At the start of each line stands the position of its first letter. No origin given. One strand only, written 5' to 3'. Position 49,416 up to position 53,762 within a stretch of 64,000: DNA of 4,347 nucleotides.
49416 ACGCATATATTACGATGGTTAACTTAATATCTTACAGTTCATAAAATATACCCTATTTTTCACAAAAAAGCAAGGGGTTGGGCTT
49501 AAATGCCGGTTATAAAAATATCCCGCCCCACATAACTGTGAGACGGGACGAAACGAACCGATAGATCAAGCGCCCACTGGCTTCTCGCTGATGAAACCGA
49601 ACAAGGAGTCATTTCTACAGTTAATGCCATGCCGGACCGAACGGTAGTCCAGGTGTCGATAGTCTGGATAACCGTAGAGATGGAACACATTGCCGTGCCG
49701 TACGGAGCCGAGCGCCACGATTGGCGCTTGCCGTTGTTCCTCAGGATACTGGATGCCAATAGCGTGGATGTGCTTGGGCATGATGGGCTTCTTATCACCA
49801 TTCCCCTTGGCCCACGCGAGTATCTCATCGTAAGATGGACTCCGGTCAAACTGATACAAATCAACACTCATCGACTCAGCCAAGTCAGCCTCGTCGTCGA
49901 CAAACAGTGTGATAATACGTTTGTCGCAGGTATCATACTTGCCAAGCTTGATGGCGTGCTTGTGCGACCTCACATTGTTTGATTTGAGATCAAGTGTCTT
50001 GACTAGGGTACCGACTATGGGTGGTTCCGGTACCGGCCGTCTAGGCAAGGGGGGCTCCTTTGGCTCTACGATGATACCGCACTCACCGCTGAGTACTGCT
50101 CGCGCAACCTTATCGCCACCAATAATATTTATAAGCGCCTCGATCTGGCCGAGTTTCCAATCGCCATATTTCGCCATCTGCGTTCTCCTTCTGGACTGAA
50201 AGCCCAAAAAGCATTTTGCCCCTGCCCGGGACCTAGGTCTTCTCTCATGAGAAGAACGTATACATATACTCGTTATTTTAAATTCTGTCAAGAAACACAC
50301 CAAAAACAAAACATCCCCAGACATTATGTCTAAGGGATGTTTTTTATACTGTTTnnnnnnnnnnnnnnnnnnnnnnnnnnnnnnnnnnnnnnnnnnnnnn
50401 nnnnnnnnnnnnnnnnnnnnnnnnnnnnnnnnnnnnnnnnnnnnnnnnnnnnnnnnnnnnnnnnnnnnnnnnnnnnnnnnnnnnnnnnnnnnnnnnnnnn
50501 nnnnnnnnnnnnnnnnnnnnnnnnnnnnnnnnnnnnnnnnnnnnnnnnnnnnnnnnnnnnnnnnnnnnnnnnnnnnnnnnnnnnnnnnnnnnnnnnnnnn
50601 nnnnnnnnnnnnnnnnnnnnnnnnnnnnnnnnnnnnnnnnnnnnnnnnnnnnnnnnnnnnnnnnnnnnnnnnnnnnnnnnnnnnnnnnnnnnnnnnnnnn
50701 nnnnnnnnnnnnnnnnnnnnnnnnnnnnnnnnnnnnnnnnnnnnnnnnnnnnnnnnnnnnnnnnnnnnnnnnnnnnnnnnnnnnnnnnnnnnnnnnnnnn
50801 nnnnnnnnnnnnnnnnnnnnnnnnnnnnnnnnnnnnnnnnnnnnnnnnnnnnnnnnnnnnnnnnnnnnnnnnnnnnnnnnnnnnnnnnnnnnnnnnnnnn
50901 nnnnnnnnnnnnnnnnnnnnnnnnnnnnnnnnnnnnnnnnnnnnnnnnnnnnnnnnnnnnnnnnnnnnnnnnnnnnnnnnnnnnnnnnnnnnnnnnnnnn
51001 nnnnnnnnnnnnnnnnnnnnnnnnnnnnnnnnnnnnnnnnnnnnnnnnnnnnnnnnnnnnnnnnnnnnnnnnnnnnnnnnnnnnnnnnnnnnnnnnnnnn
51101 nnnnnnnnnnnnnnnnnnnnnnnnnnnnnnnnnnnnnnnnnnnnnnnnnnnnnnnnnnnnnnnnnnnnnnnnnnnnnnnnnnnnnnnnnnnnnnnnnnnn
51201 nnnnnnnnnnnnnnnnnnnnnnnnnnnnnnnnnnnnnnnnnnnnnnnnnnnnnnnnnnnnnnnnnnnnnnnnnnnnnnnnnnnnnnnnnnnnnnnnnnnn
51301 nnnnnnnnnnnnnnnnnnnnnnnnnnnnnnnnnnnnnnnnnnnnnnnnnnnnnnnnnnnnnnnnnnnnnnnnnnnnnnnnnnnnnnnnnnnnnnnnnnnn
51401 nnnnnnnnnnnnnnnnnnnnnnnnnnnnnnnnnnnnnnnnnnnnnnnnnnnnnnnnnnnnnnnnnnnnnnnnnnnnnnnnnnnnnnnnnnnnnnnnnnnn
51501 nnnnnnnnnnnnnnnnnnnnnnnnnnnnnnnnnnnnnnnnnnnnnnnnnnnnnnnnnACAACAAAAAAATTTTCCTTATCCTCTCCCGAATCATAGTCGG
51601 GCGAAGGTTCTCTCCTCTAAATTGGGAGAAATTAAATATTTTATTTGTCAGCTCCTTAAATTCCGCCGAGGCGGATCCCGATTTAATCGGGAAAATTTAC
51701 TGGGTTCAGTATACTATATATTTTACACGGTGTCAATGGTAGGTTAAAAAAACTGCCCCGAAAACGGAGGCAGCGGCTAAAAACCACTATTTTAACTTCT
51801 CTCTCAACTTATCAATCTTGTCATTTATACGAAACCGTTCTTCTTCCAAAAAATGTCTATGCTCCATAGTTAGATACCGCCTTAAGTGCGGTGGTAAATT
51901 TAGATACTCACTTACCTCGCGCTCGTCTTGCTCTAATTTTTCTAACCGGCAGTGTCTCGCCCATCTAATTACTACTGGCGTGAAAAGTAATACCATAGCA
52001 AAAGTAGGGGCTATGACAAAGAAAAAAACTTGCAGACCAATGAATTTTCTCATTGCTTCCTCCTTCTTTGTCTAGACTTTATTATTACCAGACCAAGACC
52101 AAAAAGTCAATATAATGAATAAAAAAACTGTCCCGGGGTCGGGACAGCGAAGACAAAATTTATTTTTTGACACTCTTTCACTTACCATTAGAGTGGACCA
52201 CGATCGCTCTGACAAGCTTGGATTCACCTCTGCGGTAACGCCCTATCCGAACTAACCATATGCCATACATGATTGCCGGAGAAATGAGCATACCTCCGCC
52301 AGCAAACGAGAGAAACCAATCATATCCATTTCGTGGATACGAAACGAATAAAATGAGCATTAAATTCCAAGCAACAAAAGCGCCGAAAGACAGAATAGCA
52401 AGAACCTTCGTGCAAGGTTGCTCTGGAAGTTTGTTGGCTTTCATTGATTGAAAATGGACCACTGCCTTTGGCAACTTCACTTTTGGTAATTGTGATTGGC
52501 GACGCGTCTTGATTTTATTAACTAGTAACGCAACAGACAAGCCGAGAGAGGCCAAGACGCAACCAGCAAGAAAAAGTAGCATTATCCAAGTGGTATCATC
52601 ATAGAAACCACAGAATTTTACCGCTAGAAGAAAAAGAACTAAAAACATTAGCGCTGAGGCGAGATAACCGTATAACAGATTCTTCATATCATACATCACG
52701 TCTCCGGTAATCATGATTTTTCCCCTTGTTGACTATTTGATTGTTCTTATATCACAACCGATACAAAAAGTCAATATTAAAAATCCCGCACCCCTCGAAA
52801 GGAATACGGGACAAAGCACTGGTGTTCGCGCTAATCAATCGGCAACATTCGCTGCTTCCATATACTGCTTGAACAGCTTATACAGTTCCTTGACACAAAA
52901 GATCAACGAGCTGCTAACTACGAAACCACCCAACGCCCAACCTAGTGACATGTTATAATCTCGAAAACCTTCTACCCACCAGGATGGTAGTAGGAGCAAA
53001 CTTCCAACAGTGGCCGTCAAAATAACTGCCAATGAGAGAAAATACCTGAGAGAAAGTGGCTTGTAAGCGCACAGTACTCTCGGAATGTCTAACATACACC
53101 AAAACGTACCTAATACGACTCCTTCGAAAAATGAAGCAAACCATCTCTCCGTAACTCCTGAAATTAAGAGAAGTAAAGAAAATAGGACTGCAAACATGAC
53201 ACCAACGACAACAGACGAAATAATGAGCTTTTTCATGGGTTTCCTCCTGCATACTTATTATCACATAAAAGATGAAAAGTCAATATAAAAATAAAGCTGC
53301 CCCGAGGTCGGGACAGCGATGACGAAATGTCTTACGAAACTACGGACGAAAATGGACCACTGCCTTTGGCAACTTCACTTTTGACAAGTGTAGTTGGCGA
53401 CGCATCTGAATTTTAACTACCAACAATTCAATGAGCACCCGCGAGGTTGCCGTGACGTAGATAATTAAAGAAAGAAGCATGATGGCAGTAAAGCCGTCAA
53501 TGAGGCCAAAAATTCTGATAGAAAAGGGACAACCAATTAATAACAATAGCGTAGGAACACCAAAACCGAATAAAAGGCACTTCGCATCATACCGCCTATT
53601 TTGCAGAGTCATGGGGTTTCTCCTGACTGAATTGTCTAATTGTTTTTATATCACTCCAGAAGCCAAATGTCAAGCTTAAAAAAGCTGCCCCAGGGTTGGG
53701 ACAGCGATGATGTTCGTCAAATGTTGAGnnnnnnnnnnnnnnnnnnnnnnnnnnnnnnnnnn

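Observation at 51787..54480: Array of six paralogous small membrane-protein genes, each framed by a repeated hairpin-terminator plus promoter cassette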

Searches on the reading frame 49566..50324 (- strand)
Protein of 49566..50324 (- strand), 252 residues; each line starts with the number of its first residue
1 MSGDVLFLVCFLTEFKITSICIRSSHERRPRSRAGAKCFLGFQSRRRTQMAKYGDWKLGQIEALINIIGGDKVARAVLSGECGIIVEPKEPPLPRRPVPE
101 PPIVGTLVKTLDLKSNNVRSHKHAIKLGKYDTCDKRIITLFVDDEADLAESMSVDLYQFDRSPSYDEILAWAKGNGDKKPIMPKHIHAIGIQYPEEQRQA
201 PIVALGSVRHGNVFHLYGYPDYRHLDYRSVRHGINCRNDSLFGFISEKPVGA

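Call 9: search_protein_families(library=pfam, proteins=[window:49566-50324:-], max_evalue=1)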
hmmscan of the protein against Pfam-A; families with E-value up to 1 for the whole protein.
window:49566-50324:- (252 aa): 1 family
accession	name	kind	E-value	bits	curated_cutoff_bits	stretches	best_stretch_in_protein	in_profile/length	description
PF02444.21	HEV_ORF1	-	0.00028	21.9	27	1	63-124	30-90/114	Hepatitis E virus ORF-2 (Putative capsid protein)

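Call 77: search_protein_families(library=phrogs, proteins=[window:49566-50324:-], max_evalue=0.1)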
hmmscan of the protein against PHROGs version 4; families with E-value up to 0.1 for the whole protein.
window:49566-50324:- (252 aa): 0 families

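Call 78: search_protein_families(library=padloc, proteins=[window:49566-50324:-], max_evalue=0.1)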
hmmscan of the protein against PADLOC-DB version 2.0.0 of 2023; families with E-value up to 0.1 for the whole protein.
window:49566-50324:- (252 aa): 0 families

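Call 79: search_protein_families(library=ncbifam, proteins=[window:49566-50324:-], max_evalue=0.1)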
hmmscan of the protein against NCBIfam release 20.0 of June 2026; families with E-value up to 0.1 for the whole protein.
window:49566-50324:- (252 aa): 1 family
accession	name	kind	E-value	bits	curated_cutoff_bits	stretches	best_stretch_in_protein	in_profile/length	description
TIGR00693.1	thiE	equivalog_domain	0.067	12.4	145.1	0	130-155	51-76/197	thiamine phosphate synthase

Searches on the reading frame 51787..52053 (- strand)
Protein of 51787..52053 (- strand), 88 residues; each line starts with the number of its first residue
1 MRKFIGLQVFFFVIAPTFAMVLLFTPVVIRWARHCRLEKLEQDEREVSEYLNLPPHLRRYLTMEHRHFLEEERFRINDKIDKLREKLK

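Call 9: search_protein_families(library=pfam, proteins=[window:51787-52053:-], max_evalue=1)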
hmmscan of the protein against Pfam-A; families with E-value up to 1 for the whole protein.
window:51787-52053:- (88 aa): 0 families

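Call 77: search_protein_families(library=phrogs, proteins=[window:51787-52053:-], max_evalue=0.1)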
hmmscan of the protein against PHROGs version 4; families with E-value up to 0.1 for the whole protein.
window:51787-52053:- (88 aa): 0 families

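Call 78: search_protein_families(library=padloc, proteins=[window:51787-52053:-], max_evalue=0.1)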
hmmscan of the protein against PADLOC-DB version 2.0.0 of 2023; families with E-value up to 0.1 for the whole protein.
window:51787-52053:- (88 aa): 0 families

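Call 79: search_protein_families(library=ncbifam, proteins=[window:51787-52053:-], max_evalue=0.1)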
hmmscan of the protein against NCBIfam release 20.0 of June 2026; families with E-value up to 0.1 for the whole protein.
window:51787-52053:- (88 aa): 1 family
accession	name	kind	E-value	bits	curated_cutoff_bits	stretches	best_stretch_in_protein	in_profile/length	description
NF003430.0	PRK04930.1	equivalog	0.063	12.7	240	1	21-54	145-178/184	glutathione-regulated potassium-efflux system ancillary protein KefG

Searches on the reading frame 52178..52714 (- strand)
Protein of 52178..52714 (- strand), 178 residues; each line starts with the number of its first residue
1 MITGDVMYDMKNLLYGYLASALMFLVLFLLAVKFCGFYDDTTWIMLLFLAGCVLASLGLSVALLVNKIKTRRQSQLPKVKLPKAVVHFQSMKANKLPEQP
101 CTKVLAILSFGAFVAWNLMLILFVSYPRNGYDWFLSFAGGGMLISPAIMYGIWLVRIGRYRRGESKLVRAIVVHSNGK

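Call 9: search_protein_families(library=pfam, proteins=[window:52178-52714:-], max_evalue=1)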
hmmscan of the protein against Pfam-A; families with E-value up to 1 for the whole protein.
window:52178-52714:- (178 aa): 0 families

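Call 13: find_encoding_contigs(protein=window:52178-52714:-, flank=10000, max_places=6)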
Protein window:52178-52714:- (178 aa): no gene with exactly this product is on record in the collection.

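Call 14: find_homologous_proteins(query=window:52178-52714:-, max_evalue=0.01)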
Query window:52178-52714:- (178 aa): 1 proteins with E <= 0.01 among 620 candidates.
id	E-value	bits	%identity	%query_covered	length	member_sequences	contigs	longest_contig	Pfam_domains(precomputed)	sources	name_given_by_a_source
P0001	4.7e-108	377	100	97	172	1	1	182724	-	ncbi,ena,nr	ncbi:MAG: hypothetical protein G01um101413_731 [Parcubacteria group bacterium Gr01-1014_13]|nr:MAG:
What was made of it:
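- Tried and rejected: The word-indexed search with G5 found only itself (call 14).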

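Call 15: find_encoding_contigs(protein=P0001, flank=10000, max_places=6)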
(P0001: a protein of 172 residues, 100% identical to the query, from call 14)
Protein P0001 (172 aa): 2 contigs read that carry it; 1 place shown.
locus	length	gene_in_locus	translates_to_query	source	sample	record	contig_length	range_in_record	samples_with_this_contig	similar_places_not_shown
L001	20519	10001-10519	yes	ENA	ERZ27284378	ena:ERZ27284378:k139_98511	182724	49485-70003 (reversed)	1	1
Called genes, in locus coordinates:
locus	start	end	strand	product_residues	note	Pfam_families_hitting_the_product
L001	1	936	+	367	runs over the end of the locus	PF02547:Queuosine_synth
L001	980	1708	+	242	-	-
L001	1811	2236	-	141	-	PF03946:Ribosomal_L11_N, PF00298:Ribosomal_L11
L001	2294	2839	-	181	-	PF02357:NusG, PF00467:KOW (weak)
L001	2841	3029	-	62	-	PF00584:SecE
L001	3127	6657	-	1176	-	PF02518:HATPase_c, PF00204:DNA_gyraseB, PF14890:Intein_splicing, PF01751:Toprim, PF00986:DNA_gyraseB_C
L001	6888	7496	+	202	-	-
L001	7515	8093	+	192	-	-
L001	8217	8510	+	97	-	-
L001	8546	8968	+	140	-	-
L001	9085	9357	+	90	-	-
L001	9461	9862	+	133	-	-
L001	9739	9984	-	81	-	-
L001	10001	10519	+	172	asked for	-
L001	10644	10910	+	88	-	-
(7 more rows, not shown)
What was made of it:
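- On Holins (class II / pinholin type): The flanks are gyrB, rpsA and ftsH (call 15).
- The flanks are gyrB, rpsA and ftsH, in conserved synteny (call 15).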

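Call 77: search_protein_families(library=phrogs, proteins=[window:52178-52714:-], max_evalue=0.1)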
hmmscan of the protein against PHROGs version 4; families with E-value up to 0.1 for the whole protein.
window:52178-52714:- (178 aa): 0 families

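Call 78: search_protein_families(library=padloc, proteins=[window:52178-52714:-], max_evalue=0.1)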
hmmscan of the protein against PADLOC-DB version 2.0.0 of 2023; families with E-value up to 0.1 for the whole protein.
window:52178-52714:- (178 aa): 0 families

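Call 79: search_protein_families(library=ncbifam, proteins=[window:52178-52714:-], max_evalue=0.1)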
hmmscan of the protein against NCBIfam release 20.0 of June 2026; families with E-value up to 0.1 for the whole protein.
window:52178-52714:- (178 aa): 2 families
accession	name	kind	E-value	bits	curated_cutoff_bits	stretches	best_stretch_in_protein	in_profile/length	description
NF041560.1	T6SS_Burk_ExIF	subfamily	0.02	14.6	90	0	103-168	130-195/234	putative type VI secretion system effector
NF045743.1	MPN214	equivalog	0.035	14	250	1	11-57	10-56/138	MPN214 family protein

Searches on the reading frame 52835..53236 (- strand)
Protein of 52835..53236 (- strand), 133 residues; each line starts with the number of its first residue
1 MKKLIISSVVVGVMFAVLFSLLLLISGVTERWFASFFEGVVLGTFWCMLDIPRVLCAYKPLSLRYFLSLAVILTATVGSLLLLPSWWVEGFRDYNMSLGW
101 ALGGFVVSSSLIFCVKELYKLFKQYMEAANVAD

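Call 9: search_protein_families(library=pfam, proteins=[window:52835-53236:-], max_evalue=1)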
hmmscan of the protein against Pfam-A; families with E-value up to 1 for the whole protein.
window:52835-53236:- (133 aa): 1 family
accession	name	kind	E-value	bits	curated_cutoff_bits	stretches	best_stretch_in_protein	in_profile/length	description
PF13886.12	TM7S3_TM198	-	0.12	12.5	29.2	1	15-120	3-102/199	TM7S3/TM198-like domain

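Call 77: search_protein_families(library=phrogs, proteins=[window:52835-53236:-], max_evalue=0.1)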
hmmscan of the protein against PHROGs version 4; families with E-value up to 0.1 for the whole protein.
window:52835-53236:- (133 aa): 1 family
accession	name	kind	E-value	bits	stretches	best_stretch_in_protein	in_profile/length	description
phrog_5763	-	unknown function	0.051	13.8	1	4-36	200-232/283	-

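Call 78: search_protein_families(library=padloc, proteins=[window:52835-53236:-], max_evalue=0.1)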
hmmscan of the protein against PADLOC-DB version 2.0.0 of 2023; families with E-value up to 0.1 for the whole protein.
window:52835-53236:- (133 aa): 0 families

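Call 79: search_protein_families(library=ncbifam, proteins=[window:52835-53236:-], max_evalue=0.1)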
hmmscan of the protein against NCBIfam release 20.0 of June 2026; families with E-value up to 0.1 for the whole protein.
window:52835-53236:- (133 aa): 0 families

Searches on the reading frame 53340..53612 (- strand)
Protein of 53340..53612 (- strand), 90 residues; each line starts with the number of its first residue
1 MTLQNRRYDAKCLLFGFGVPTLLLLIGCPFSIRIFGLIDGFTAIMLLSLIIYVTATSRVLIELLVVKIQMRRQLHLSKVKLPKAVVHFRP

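Call 9: search_protein_families(library=pfam, proteins=[window:53340-53612:-], max_evalue=1)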
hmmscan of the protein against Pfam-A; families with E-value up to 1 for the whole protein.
window:53340-53612:- (90 aa): 0 families

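Call 30: search_protein_representatives(alignment_id=A3)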
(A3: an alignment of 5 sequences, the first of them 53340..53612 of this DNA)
Query: 5 sequences, 89 profile positions. Proteins with E-value up to 0.001 (for the whole library): 5; up to 1e-10: 4; up to 1e-30: 1. The best 5 are listed.
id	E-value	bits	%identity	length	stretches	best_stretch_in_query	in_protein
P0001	2.1e-58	210.6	-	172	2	7-89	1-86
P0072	6.9e-28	112.8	-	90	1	1-87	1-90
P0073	4.4e-25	103.8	-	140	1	1-89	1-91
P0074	4.3e-19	84.6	-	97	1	10-84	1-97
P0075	1.1e-04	38.4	-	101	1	12-87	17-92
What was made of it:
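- The profile search of 1.84e9 representative proteins returned the window's own four proteins plus P0075 (call 30).
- Tried and rejected: The exhaustive profile search added a single outside protein (call 30).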

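Call 32: find_encoding_contigs(protein=P0075, flank=8000, max_places=4)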
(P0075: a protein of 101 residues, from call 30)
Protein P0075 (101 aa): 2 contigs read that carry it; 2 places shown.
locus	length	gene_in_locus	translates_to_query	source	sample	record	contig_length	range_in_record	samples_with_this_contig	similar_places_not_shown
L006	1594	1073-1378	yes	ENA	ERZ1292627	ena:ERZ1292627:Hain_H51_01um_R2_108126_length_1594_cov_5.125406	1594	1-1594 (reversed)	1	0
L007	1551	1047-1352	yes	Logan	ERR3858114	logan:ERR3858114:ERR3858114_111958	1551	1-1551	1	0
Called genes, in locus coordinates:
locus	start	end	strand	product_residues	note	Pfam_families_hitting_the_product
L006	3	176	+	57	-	?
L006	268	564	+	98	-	-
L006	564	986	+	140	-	-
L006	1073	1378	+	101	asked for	-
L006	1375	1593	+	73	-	?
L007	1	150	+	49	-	?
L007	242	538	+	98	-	-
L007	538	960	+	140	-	-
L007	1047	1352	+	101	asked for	-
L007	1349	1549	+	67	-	?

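Call 48: find_encoding_contigs(protein=P0072, flank=3000, max_places=4)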
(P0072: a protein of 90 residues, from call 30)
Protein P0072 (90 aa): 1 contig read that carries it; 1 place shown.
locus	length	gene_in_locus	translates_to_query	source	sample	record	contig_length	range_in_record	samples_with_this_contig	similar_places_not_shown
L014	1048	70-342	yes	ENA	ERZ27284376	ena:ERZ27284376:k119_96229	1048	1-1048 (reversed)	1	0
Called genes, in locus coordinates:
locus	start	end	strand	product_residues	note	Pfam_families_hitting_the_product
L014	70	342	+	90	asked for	-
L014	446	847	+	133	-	-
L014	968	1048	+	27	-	?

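Call 77: search_protein_families(library=phrogs, proteins=[window:53340-53612:-], max_evalue=0.1)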
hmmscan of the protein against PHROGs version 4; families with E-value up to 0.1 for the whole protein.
window:53340-53612:- (90 aa): 0 families

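Call 78: search_protein_families(library=padloc, proteins=[window:53340-53612:-], max_evalue=0.1)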
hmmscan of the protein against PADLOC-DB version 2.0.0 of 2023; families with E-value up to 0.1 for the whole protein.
window:53340-53612:- (90 aa): 0 families

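Call 79: search_protein_families(library=ncbifam, proteins=[window:53340-53612:-], max_evalue=0.1)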
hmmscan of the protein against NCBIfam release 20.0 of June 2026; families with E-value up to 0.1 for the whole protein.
window:53340-53612:- (90 aa): 0 families
